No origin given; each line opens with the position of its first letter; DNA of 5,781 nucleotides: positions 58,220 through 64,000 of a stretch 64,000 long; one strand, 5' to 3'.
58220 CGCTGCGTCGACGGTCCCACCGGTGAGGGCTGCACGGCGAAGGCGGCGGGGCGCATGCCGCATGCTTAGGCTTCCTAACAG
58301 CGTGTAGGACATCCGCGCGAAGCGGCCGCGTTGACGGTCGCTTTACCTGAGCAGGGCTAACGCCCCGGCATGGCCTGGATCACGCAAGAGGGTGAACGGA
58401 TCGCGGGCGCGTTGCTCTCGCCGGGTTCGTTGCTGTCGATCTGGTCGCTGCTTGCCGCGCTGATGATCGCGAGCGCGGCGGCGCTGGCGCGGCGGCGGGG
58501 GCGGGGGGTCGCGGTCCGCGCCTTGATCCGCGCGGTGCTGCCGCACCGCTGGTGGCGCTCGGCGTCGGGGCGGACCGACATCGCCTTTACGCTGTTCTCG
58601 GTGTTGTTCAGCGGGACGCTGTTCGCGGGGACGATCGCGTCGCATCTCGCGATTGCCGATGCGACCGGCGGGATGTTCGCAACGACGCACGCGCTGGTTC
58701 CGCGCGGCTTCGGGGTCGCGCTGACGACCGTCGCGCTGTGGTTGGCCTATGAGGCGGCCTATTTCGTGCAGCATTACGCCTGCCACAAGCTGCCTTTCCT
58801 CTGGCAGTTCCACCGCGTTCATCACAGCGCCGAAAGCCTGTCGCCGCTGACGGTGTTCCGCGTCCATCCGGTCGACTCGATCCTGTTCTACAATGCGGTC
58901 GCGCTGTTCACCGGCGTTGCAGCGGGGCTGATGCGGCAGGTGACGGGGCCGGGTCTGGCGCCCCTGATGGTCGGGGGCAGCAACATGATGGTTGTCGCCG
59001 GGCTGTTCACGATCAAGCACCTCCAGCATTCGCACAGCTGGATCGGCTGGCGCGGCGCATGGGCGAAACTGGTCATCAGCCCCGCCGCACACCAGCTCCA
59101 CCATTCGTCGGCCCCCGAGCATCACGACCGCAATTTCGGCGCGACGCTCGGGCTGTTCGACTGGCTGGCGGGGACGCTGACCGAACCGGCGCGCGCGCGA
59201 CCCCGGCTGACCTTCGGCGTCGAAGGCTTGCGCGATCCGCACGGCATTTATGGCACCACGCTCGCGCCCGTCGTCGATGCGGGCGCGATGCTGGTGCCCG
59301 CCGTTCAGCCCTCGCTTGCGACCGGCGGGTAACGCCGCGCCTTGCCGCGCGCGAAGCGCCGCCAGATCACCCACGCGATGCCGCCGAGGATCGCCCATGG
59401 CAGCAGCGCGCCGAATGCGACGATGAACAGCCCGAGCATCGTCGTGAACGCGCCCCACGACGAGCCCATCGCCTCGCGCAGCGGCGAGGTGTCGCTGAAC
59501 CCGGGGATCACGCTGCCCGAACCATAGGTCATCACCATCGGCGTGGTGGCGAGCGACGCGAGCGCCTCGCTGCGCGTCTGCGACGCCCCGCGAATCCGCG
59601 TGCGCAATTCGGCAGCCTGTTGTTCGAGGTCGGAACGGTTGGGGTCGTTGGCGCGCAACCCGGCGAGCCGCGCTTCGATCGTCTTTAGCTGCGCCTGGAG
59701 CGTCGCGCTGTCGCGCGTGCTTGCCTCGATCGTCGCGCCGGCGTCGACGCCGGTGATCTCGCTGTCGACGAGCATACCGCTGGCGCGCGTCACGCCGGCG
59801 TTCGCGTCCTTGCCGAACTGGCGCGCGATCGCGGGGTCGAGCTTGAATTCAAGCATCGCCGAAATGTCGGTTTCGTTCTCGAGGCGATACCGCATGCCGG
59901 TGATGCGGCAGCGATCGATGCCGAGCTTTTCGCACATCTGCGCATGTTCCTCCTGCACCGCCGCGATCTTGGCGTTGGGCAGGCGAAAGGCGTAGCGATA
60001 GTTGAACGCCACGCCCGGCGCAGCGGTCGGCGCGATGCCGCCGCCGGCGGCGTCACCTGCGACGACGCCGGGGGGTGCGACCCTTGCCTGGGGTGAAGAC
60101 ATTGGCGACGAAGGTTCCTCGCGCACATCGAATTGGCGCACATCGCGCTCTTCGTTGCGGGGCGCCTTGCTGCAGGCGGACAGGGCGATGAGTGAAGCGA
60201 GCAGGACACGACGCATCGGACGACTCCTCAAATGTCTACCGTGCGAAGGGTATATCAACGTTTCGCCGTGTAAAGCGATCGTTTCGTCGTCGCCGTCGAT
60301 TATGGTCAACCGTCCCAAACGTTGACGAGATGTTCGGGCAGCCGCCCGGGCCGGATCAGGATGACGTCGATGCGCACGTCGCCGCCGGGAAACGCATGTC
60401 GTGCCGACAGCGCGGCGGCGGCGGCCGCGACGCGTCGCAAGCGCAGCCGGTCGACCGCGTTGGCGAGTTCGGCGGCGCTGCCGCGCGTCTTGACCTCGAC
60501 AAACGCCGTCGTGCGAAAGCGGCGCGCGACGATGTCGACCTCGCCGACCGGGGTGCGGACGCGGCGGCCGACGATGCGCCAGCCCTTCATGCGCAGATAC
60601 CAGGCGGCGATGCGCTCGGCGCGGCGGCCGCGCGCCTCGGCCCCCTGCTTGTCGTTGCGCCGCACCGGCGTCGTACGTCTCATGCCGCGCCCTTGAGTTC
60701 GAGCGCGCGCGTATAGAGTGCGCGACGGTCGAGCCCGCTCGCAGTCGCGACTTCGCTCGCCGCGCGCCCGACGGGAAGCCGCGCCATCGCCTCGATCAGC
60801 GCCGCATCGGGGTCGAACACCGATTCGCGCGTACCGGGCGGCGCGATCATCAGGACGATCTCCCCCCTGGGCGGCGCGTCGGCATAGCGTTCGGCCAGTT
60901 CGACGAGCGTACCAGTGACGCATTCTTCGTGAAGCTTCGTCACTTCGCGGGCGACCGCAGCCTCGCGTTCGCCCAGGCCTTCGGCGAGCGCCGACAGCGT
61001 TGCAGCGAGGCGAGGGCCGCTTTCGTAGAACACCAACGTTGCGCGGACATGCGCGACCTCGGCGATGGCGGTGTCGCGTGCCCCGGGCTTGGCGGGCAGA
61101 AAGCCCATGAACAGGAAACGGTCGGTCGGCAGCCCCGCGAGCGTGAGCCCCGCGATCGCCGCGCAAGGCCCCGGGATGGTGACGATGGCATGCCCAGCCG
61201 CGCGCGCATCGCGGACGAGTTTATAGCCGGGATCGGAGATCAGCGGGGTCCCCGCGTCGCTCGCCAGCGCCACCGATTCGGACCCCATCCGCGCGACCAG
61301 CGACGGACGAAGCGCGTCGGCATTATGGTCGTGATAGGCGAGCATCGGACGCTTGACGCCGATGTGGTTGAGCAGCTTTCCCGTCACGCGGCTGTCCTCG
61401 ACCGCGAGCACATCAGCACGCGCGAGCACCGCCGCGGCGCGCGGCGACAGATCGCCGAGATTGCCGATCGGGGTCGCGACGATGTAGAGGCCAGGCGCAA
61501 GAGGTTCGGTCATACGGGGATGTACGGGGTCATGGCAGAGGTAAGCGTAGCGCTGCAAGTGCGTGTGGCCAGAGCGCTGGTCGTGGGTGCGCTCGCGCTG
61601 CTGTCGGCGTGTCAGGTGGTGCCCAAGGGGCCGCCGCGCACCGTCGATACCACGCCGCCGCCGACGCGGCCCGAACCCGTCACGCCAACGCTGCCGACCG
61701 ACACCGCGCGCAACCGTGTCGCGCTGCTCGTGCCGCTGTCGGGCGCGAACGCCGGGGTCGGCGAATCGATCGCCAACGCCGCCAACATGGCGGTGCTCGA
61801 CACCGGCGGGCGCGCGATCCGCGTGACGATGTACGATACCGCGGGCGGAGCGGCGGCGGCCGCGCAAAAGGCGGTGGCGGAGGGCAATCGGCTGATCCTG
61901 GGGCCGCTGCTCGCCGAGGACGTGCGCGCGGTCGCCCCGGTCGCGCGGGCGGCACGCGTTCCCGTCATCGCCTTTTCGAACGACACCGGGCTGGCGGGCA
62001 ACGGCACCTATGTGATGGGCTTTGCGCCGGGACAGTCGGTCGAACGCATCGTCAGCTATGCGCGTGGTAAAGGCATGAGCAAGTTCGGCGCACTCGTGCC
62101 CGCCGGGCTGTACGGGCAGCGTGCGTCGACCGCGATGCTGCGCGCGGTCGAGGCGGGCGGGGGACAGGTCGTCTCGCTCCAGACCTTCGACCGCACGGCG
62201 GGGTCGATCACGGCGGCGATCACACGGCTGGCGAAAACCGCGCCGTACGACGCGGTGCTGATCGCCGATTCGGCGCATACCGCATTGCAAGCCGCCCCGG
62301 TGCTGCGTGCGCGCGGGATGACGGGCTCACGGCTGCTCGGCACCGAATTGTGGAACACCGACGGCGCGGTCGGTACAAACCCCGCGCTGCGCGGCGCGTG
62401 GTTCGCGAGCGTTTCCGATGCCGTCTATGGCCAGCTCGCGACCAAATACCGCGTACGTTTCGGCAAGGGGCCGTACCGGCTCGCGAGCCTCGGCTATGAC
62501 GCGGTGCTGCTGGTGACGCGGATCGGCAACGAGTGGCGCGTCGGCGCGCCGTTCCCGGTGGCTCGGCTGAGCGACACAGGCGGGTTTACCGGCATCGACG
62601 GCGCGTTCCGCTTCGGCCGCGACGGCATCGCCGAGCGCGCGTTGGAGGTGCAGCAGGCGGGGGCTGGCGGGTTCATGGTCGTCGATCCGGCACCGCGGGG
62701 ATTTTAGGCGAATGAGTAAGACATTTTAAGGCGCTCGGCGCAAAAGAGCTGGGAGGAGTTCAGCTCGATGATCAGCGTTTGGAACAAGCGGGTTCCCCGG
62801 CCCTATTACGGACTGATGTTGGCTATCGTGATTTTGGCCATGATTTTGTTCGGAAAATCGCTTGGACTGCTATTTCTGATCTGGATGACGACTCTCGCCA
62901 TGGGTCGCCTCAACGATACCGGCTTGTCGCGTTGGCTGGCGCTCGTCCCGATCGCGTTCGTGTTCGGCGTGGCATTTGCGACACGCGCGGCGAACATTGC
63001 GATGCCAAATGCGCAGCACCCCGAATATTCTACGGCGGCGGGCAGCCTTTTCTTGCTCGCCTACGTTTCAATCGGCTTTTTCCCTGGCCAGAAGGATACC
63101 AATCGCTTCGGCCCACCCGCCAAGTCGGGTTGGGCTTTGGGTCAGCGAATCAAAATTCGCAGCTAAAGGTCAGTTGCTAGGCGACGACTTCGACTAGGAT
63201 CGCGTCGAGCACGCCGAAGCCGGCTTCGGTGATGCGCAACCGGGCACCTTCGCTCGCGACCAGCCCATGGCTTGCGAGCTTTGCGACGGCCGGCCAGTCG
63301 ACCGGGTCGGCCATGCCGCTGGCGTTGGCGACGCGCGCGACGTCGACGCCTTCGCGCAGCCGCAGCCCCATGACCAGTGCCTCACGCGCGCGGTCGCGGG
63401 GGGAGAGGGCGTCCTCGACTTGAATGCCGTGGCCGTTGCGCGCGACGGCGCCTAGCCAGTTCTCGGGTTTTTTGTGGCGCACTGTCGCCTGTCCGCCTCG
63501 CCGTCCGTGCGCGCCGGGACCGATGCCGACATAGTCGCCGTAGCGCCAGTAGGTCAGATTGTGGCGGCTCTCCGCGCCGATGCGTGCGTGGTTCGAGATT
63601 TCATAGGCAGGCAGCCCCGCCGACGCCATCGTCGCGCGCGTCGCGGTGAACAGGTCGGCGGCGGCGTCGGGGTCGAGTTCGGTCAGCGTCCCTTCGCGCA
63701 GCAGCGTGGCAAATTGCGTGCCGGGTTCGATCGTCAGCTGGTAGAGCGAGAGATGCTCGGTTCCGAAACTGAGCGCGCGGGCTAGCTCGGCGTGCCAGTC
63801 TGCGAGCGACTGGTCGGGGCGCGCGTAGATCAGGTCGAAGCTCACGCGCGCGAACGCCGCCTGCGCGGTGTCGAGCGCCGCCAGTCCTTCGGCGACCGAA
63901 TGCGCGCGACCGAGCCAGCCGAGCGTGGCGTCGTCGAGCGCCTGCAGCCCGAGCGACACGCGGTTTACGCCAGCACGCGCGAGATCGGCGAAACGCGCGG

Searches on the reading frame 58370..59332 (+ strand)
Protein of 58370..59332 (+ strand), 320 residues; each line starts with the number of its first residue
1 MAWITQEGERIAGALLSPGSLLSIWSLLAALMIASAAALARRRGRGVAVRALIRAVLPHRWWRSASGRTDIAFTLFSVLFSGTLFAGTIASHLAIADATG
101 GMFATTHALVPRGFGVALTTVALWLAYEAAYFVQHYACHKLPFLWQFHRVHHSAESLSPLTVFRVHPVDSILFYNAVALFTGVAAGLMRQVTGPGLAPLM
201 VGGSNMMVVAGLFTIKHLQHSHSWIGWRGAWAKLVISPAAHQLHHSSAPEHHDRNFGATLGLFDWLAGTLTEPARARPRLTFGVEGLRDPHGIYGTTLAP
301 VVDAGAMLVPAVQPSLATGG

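Call 39: search_protein_families(library=ncbifam, proteins=[window:58370-59332:+], max_evalue=0.00001)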
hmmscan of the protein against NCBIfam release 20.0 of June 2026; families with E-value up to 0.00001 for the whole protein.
window:58370-59332:+ (320 aa): 1 family
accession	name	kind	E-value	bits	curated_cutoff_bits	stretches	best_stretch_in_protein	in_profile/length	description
NF052566.1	OrLpdHdlsOlsERhiz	equivalog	2.7e-14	53.2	475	1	47-286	43-269/293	ornithine lipid hydroxylase OlsE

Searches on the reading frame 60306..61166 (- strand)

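Call 39: search_protein_families(library=ncbifam, proteins=[window:60306-61166:-], max_evalue=0.00001)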
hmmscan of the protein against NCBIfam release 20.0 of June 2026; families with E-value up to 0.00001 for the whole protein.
window:60306-61166:- (286 aa): 16 families
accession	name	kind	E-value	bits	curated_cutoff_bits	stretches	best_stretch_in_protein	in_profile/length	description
NF009151.0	PRK12497.1-5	equivalog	1.1e-34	119.4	124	1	169-285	6-123/126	YraN family protein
NF009154.0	PRK12497.3-3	equivalog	2.7e-20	72.6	109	1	173-272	6-107/123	YraN family protein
NF011272.0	PRK14679.1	equivalog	1.5e-19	70.5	168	1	170-284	9-124/129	hypothetical protein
NF011270.0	PRK14677.1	equivalog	4.5e-15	55.9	124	1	181-284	5-106/108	hypothetical protein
NF011268.0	PRK14675.1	equivalog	4.5e-15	55.7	180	1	170-271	3-106/127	hypothetical protein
NF011271.0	PRK14678.1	equivalog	1.3e-13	51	172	1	180-271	9-100/120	hypothetical protein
NF009150.0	PRK12497.1-3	equivalog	4.1e-13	49.4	81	1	176-272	5-104/118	YraN family protein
TIGR00252.1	TIGR00252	hypoth_equivalog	5.8e-13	48.9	69.05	1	178-272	8-106/123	YraN family protein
NF009152.0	PRK12497.2-4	equivalog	5.7e-11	42.5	111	1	177-272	8-102/114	YraN family protein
NF011274.0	PRK14681.1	equivalog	8.7e-11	41.9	207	1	179-271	45-142/158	hypothetical protein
NF009153.0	PRK12497.3-1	equivalog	1e-09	38.6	171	1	181-275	14-112/125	YraN family protein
NF011273.0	PRK14680.1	equivalog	5.3e-09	36.1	199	1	178-271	7-102/134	hypothetical protein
NF011269.0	PRK14676.1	equivalog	5.6e-08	33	190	1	180-270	10-101/117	hypothetical protein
NF011276.0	PRK14683.1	equivalog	1.4e-07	32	150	1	180-282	16-117/122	hypothetical protein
NF011281.0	PRK14689.1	equivalog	4.5e-07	29.9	122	1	176-258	7-92/128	hypothetical protein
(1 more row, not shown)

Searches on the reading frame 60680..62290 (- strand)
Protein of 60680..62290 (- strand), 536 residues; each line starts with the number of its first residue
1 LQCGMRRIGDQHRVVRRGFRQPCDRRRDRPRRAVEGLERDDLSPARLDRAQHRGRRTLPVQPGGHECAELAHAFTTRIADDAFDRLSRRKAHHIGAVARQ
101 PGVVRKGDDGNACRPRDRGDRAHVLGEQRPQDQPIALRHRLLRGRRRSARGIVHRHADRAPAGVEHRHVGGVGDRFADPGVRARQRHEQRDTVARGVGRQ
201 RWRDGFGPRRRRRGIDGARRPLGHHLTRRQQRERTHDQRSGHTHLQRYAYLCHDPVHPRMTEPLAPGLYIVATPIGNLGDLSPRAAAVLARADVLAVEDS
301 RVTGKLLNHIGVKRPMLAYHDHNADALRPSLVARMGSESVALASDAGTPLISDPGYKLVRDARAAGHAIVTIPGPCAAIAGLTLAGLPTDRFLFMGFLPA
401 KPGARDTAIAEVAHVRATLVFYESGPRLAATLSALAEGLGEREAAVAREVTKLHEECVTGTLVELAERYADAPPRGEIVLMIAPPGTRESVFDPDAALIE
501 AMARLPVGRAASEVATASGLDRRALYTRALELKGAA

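Call 39: search_protein_families(library=ncbifam, proteins=[window:60680-62290:-], max_evalue=0.00001)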
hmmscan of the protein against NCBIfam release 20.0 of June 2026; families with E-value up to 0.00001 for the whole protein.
window:60680-62290:- (536 aa): 2 families
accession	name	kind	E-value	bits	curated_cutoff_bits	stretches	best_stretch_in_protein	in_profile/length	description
TIGR00096.1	TIGR00096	equivalog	3e-68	230.2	167.9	1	268-531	2-273/275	16S rRNA (cytidine(1402)-2'-O)-methyltransferase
NF011570.0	PRK14994.1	equivalog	8.8e-64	215.5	502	1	267-533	13-285/287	16S rRNA (cytidine(1402)-2'-O)-methyltransferase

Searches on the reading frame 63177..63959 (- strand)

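Call 39: search_protein_families(library=ncbifam, proteins=[window:63177-63959:-], max_evalue=0.00001)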
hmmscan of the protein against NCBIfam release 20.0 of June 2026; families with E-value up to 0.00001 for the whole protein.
window:63177-63959:- (260 aa): 8 families
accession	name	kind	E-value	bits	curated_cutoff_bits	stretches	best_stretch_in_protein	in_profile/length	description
NF005133.0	PRK06582.1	equivalog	7.8e-60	202.9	597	1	1-247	125-377/390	coproporphyrinogen III oxidase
TIGR00539.1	hemN_rel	equivalog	1.3e-45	156.1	205.4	1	1-217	114-327/361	radical SAM family heme chaperone HemW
TIGR04107.1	rSAM_HutW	equivalog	1.3e-19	70.3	400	1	1-247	155-403/419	heme anaerobic degradation radical SAM methyltransferase ChuW/HutW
NF006067.1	PRK08208.1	equivalog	1.6e-17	63.6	380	1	1-254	152-410/427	STM4012 family radical SAM protein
NF004567.0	PRK05904.1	equivalog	4.5e-16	59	355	1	1-212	117-315/353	coproporphyrinogen III oxidase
TIGR04419.1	no_iron_rSAM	equivalog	7.9e-08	32.2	300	1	42-147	146-250/378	HemN-related non-iron pseudo-SAM protein PsgB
TIGR03994.1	rSAM_HemZ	equivalog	1.3e-06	27.8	321.4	1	2-121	202-320/401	coproporphyrinogen dehydrogenase HemZ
TIGR01212.1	TIGR01212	equivalog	8e-06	25.2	180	1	2-101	142-241/302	tRNA modification radical SAM protein MnmL/YtqA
